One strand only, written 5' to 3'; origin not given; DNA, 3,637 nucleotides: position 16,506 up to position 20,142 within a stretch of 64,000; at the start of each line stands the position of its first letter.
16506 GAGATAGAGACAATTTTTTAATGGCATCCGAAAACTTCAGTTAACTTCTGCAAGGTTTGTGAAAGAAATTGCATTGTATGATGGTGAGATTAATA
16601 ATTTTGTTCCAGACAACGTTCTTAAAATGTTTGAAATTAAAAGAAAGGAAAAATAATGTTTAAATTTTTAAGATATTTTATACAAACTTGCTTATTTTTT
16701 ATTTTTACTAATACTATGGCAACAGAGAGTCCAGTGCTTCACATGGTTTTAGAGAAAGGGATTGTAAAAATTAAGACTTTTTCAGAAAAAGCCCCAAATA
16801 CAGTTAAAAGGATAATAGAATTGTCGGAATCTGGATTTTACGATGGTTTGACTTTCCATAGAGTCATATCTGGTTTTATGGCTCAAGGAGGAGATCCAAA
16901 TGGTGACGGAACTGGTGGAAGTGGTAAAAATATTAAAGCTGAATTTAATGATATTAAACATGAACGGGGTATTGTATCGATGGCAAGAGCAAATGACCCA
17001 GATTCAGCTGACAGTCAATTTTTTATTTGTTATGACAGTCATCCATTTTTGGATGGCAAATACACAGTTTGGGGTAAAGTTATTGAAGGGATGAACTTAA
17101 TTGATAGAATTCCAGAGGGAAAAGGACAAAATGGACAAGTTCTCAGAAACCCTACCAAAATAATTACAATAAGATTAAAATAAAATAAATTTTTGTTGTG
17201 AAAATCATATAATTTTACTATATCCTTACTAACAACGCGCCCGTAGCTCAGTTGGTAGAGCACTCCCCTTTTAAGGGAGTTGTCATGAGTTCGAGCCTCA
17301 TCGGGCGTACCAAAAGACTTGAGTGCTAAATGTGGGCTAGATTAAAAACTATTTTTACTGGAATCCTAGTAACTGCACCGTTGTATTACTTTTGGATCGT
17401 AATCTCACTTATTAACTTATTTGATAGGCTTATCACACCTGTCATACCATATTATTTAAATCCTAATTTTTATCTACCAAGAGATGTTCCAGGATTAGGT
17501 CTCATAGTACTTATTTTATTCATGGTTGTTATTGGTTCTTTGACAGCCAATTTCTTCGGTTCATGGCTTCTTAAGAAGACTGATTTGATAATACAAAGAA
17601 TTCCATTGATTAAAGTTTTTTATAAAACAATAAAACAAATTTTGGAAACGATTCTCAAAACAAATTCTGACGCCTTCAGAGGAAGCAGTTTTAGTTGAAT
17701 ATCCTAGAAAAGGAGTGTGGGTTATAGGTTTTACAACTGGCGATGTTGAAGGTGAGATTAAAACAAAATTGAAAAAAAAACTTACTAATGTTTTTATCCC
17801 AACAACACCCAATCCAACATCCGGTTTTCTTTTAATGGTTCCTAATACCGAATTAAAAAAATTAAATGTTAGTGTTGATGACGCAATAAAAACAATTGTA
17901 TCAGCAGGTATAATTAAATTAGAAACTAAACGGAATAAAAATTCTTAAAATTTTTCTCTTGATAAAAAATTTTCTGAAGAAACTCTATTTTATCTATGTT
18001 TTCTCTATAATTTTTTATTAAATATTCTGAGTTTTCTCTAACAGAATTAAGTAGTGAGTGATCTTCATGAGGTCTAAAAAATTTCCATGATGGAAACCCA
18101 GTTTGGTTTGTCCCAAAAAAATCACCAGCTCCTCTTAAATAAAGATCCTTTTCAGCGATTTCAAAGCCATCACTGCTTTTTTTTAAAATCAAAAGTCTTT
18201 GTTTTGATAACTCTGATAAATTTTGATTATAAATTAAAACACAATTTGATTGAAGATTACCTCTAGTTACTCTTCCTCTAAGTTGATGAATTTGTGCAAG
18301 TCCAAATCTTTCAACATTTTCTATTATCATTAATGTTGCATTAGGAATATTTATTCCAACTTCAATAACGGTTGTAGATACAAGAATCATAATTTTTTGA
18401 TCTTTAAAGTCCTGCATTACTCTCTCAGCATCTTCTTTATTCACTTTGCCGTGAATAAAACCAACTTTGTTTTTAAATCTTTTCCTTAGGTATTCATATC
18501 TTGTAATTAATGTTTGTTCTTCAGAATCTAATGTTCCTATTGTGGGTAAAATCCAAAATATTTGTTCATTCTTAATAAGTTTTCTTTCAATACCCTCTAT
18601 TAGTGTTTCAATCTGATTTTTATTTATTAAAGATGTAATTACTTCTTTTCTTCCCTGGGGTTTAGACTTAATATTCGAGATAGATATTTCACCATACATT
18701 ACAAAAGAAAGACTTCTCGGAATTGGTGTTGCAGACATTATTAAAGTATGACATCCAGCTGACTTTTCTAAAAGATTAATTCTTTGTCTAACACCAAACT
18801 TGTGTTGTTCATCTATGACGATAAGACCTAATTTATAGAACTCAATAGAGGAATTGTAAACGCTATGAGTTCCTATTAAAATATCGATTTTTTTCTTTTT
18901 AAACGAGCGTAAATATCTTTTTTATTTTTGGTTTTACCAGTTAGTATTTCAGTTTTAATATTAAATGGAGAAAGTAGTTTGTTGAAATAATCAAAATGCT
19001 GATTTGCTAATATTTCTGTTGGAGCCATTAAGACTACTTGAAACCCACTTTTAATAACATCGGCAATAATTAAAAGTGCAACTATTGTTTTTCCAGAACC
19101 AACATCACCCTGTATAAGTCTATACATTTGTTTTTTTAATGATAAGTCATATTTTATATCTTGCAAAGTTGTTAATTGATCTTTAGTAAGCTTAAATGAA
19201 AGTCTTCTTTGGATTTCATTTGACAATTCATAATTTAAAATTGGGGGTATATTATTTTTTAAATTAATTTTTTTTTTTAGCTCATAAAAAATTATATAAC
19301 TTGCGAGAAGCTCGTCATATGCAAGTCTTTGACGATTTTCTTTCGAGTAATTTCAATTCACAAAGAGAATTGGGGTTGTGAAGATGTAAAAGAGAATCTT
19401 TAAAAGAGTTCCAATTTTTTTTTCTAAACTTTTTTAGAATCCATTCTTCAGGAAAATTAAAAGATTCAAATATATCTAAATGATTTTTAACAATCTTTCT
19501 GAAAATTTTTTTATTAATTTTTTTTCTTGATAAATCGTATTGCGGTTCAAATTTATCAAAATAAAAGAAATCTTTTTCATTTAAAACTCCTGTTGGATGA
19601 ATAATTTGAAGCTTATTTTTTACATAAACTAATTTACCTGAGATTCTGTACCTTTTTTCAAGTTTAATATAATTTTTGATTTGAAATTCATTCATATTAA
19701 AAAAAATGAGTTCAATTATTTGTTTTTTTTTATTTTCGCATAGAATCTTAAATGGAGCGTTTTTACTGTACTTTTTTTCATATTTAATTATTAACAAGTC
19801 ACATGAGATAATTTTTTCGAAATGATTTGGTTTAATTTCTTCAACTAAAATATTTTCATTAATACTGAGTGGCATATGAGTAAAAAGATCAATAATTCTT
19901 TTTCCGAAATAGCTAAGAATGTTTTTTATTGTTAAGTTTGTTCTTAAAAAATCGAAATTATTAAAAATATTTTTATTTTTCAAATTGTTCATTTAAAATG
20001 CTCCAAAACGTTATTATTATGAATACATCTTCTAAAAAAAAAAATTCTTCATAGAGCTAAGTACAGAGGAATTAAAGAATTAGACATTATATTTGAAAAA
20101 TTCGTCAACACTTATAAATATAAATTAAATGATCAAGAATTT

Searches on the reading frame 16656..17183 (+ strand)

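Call 33: search_protein_families(library=pfam, max_evalue=0.001, proteins=[window:16656-17183:+])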
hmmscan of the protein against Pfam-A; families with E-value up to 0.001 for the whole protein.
window:16656-17183:+ (175 aa): 1 family
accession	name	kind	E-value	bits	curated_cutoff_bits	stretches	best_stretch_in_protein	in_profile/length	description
PF00160.26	Pro_isomerase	-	5.5e-44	150.6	21.7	1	30-172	4-157/159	Cyclophilin type peptidyl-prolyl cis-trans isomerase/CLD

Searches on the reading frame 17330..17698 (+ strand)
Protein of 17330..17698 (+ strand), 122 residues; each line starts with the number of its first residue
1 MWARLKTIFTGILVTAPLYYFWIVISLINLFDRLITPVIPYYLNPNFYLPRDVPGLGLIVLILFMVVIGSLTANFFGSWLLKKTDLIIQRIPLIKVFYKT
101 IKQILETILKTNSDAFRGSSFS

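Call 33: search_protein_families(library=pfam, max_evalue=0.001, proteins=[window:17330-17698:+])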
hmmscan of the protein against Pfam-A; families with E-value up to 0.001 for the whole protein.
window:17330-17698:+ (122 aa): 1 family
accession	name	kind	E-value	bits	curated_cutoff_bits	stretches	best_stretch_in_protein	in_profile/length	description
PF04367.18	DUF502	-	1.8e-14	53.9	23.8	1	59-117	1-59/107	Protein of unknown function (DUF502)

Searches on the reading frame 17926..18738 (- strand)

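Call 33: search_protein_families(library=pfam, max_evalue=0.001, proteins=[window:17926-18738:-])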
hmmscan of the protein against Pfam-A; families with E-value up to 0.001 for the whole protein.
window:17926-18738:- (270 aa): 3 families
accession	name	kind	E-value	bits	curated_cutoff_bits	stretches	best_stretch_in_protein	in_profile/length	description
PF00271.37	Helicase_C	-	3.6e-19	69.5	23.5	1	46-160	6-109/110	Helicase conserved C-terminal domain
PF19833.4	RecG_dom3_C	-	7e-08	32.9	26.8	1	189-246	2-60/87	ATP-dependent DNA helicase RecG, domain 3, C-terminal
PF22590.2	Cas3-like_C_2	-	2.1e-05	25.2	27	1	77-160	15-104/106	CRISPR-associated nuclease/helicase Cas3, C-terminal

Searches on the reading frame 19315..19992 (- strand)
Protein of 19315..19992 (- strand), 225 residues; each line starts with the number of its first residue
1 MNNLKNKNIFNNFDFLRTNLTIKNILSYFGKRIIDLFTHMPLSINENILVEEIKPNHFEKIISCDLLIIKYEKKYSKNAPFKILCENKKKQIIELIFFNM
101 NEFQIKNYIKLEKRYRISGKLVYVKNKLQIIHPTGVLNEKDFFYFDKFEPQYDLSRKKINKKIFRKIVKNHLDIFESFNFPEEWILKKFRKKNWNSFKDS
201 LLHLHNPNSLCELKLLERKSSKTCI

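Call 33: search_protein_families(library=pfam, max_evalue=0.001, proteins=[window:19315-19992:-])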
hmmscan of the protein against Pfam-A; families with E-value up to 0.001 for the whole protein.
window:19315-19992:- (225 aa): 1 family
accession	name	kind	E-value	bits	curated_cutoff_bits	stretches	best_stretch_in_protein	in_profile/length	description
PF01336.31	tRNA_anti-codon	-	0.00059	20.2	27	0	92-133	28-70/75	OB-fold nucleic acid binding domain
